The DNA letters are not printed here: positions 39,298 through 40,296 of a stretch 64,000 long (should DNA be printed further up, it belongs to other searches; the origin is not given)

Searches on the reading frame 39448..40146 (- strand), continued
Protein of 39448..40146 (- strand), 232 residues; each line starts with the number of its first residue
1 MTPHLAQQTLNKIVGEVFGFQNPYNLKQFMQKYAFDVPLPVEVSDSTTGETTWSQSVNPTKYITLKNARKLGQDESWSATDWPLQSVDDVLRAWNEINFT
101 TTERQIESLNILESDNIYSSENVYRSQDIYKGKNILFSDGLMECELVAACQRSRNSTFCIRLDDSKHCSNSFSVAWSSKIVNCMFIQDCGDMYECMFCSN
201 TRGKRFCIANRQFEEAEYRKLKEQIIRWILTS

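Call 62: search_solved_structures(query=A3, max_evalue=10)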
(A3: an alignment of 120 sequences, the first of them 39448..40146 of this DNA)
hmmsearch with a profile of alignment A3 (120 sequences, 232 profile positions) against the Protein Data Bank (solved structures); distinct sequences matched with E-value up to 10: 0.

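Call 75: fold_search(model_id=the predicted structure, library=viral)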
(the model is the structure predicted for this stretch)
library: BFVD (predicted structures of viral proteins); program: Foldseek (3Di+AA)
matches with E <= 10: 154; with E <= 0.001: 2
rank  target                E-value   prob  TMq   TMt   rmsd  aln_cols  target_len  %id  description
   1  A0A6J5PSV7            2.0e-04  0.91  0.20  0.26   8.2       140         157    6  Hexapeptide repeat [uncultured Caudovirales phage]
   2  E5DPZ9                4.7e-04  0.66  0.19  0.16  13.0       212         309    8  Mannose-1-phosphate guanyltransferase C-terminal domain-containing protein [Aeromonas phage PX29]
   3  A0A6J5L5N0            1.5e-03  0.41  0.15  0.17  12.9       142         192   12  NeuD_NnaD, sugar O-acyltransferase, sialic acid O-acetyltransferase NeuD family [uncultured Caudovirales phage]
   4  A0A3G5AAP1            1.7e-03  0.16  0.10  0.05  13.4       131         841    8  Uncharacterized protein [Hyperionvirus sp.]
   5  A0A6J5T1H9            2.2e-03  0.30  0.14  0.15  15.5       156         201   10  CysE Serine acetyltransferase [uncultured Caudovirales phage]
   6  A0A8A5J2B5            5.8e-03  0.21  0.15  0.09  13.0       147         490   10  (no name in the UniProt tables at hand)
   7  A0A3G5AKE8            9.2e-03  0.13  0.12  0.07  14.5       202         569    8  PglD N-terminal domain-containing protein [Solumvirus sp.]
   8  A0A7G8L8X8            1.1e-02  0.16  0.13  0.13  14.8       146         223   10  (no name in the UniProt tables at hand)
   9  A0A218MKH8            1.5e-02  0.09  0.14  0.14  17.5       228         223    9  Uncharacterized protein [uncultured virus]
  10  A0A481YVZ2            1.8e-02  0.11  0.11  0.12  14.7       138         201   12  Uncharacterized protein [Marseillevirus LCMAC103]
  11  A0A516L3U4            2.0e-02  0.30  0.19  0.11  13.9       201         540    8  (no name in the UniProt tables at hand)
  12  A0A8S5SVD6            2.2e-02  0.91  0.26  0.10   5.6       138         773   12  Baseplate protein [Myoviridae sp. ctBTH15]
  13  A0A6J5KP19            6.0e-02  0.08  0.13  0.14  10.3       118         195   12  WbbJ Acetyltransferase (Isoleucine patch superfamily) [uncultured Caudovirales phage]
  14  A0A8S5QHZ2            6.8e-02  0.30  0.20  0.09   9.7       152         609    7  Uncharacterized protein [Myoviridae sp. ctdNl2]
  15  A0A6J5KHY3            1.3e-01  0.15  0.19  0.11   9.0       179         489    7  Uncharacterized protein [uncultured Caudovirales phage]
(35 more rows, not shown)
